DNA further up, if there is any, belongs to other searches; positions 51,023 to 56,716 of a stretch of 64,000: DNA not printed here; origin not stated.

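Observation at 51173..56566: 1797-aa S8 protease carrying both a dockerin and a cohesin-like module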

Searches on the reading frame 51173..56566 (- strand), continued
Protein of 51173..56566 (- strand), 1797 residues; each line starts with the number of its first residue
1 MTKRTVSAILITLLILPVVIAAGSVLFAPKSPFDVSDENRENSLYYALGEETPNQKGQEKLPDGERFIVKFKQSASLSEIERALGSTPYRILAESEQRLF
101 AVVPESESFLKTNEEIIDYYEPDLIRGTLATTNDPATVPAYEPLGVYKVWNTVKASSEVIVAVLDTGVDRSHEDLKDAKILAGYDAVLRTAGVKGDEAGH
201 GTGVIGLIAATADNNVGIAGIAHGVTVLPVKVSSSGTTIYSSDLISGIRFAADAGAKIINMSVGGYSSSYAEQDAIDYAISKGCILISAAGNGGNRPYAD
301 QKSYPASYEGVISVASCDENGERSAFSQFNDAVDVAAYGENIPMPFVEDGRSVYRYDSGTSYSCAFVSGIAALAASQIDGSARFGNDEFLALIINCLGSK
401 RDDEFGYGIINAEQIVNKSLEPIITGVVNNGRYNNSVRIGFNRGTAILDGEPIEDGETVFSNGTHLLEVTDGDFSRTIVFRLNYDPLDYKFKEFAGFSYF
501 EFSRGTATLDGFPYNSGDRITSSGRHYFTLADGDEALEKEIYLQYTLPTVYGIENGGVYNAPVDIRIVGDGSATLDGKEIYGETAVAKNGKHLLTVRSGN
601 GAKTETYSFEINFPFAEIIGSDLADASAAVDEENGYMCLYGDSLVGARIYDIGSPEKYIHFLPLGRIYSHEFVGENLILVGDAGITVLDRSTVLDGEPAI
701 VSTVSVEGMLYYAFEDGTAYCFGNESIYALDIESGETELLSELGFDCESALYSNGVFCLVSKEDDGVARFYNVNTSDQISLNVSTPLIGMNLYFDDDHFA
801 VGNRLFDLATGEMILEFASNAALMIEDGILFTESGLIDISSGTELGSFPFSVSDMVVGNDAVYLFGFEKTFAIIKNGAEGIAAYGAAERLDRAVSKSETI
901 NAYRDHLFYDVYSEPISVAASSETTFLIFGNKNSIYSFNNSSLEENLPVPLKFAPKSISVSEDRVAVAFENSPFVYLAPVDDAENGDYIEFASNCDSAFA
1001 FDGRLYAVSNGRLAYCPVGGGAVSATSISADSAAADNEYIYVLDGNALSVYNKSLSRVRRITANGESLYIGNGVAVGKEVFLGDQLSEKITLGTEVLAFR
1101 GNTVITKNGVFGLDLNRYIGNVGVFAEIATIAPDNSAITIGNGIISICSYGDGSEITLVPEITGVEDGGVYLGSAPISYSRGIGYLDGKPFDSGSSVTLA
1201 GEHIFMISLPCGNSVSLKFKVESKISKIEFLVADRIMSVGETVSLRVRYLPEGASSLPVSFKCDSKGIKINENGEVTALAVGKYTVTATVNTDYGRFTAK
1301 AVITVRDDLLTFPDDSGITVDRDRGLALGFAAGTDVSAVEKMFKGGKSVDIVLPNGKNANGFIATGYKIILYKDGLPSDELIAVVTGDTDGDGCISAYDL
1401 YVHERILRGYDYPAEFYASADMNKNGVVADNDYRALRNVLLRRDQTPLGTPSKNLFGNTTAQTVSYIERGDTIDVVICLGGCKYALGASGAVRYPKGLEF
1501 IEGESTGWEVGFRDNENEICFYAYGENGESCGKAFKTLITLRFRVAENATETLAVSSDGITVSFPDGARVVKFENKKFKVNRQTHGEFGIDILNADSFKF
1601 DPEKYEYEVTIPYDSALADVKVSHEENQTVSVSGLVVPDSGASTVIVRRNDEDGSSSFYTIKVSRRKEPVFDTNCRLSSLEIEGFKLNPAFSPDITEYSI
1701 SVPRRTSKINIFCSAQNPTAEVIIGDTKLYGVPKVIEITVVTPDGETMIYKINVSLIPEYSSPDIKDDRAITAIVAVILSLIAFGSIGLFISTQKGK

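Call 35: find_encoding_contigs(protein=P0004, flank=8000, max_places=2)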
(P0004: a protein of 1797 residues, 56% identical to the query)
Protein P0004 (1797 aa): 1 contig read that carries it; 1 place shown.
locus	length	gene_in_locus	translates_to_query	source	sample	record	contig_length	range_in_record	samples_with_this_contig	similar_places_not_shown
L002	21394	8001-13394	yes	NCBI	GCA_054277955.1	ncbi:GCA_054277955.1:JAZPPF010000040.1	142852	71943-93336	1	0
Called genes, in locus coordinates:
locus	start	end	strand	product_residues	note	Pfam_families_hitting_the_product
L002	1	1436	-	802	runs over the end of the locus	PF17854:FtsK_alpha, PF01580:FtsK_SpoIIIE, PF01935:DUF87 (weak), PF09397:FtsK_gamma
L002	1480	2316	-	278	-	PF02673:BacA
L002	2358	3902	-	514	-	-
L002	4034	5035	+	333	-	-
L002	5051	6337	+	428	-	PF01053:Cys_Met_Meta_PP, PF00155:Aminotran_1_2 (weak), PF01041:DegT_DnrJ_EryC1 (weak), PF01212:Beta_elim_lyase (weak)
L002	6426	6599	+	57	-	PF12797:Fer4_2 (weak), PF13237:Fer4_10, PF00037:Fer4, PF12837:Fer4_6 (weak), PF14697:Fer4_21, PF12838:Fer4_7, PF13187:Fer4_9, PF00037:Fer4, +8 more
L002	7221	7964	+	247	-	PF05175:MTS, PF06325:PrmA (weak), PF13847:Methyltransf_31, PF13649:Methyltransf_25 (weak)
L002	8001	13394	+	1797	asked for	PF00082:Peptidase_S8, PF12733:Cadherin-like (faint)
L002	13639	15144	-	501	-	-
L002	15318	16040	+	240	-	PF01182:Glucosamine_iso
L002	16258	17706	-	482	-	PF02386:TrkH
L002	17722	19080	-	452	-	PF02254:TrkA_N, PF03807:F420_oxidored (faint), PF13241:NAD_binding_7 (faint), PF02080:TrkA_C, PF02254:TrkA_N, PF02080:TrkA_C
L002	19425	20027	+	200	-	PF12822:ECF_trnsprt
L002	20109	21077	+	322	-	PF14488:DUF4434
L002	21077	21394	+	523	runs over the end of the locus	PF28550:DUF8436 (weak), PF01266:DAO (faint), PF03486:HI0933_like (faint), PF07992:Pyr_redox_2 (faint), PF21688:FAD-depend_C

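Call 36: find_encoding_contigs(protein=P0081, flank=8000, max_places=2)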
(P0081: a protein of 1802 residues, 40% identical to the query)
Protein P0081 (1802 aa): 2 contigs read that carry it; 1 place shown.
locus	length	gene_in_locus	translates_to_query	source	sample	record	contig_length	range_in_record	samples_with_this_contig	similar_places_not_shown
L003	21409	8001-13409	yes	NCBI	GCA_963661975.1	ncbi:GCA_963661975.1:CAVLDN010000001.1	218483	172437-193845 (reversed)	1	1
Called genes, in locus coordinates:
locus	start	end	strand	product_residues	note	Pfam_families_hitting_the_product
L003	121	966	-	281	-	PF00950:ABC-3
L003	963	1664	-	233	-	PF00005:ABC_tran, PF02463:SMC_N (faint), PF13304:AAA_21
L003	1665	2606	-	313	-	PF01297:ZnuA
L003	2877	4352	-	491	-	-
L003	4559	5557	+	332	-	-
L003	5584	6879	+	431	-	PF01053:Cys_Met_Meta_PP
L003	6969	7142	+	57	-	PF12797:Fer4_2 (weak), PF13237:Fer4_10 (weak), PF00037:Fer4, PF12837:Fer4_6, PF12838:Fer4_7, PF14697:Fer4_21, PF13187:Fer4_9, PF00037:Fer4, +5 more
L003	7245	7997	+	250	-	PF05175:MTS, PF06325:PrmA (weak), PF13847:Methyltransf_31, PF08241:Methyltransf_11 (weak), PF13649:Methyltransf_25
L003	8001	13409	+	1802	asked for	PF00082:Peptidase_S8, PF12733:Cadherin-like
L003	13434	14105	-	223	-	PF04607:RelA_SpoT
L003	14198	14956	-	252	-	PF07505:DUF5131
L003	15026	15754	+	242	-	PF02146:SIR2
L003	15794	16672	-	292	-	PF00198:2-oxoacid_dh (faint)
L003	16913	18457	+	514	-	-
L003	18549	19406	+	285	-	PF00294:PfkB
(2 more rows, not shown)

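Call 53: find_encoding_contigs(protein=P0087, flank=8000, max_places=2)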
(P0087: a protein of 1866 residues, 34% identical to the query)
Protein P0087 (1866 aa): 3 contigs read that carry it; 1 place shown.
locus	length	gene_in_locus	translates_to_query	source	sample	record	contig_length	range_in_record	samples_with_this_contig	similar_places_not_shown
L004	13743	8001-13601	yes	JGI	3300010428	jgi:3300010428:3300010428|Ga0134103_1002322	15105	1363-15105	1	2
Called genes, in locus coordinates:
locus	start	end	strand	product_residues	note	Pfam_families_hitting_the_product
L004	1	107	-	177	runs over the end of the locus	-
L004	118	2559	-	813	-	PF13491:FtsK_4TM, PF17854:FtsK_alpha, PF01580:FtsK_SpoIIIE, PF01935:DUF87 (faint), PF09397:FtsK_gamma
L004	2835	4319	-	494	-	PF13416:SBP_bac_8 (weak)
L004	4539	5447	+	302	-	-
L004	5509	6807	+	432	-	PF01053:Cys_Met_Meta_PP, PF01041:DegT_DnrJ_EryC1 (weak)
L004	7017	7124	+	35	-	-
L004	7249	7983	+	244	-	PF05175:MTS, PF08241:Methyltransf_11, PF13649:Methyltransf_25, PF13847:Methyltransf_31, PF01170:UPF0020 (weak)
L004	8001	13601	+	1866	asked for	PF00082:Peptidase_S8, PF02368:Big_2, PF12733:Cadherin-like (weak)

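Call 54: find_encoding_contigs(protein=P0120, flank=8000, max_places=2)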
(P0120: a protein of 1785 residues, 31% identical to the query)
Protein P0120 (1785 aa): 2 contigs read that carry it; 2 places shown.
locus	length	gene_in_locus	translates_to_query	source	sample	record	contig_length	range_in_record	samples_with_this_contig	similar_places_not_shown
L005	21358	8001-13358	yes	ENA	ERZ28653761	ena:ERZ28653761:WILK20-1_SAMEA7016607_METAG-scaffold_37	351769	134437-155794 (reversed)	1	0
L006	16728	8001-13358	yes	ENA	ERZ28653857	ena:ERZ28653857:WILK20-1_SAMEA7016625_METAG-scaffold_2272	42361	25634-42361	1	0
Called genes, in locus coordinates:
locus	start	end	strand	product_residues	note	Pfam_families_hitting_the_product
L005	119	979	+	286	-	PF00198:2-oxoacid_dh (faint)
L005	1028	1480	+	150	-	PF22811:Zn_ribbon_NrdR, PF03477:ATP-cone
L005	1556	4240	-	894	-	PF17854:FtsK_alpha, PF01580:FtsK_SpoIIIE, PF01935:DUF87 (faint), PF09397:FtsK_gamma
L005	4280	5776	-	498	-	-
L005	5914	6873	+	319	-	-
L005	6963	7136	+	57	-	PF12797:Fer4_2 (weak), PF13237:Fer4_10, PF00037:Fer4, PF12837:Fer4_6 (weak), PF14697:Fer4_21, PF12838:Fer4_7, PF13187:Fer4_9, PF00037:Fer4, +7 more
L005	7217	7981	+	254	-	PF05175:MTS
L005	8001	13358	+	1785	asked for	PF00082:Peptidase_S8, PF00404:Dockerin_1, PF12733:Cadherin-like (weak)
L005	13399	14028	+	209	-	PF04961:FTCD_C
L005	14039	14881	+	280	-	PF00763:THF_DHG_CYH, PF02882:THF_DHG_CYH_C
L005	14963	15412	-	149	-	-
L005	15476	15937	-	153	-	PF00293:NUDIX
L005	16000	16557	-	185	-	PF13302:Acetyltransf_3, PF00583:Acetyltransf_1, PF13523:Acetyltransf_8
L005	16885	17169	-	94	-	PF06250:YhcG_C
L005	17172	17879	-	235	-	PF17761:DUF1016_N, PF06250:YhcG_C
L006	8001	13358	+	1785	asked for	PF00082:Peptidase_S8, PF00404:Dockerin_1, PF12733:Cadherin-like (weak)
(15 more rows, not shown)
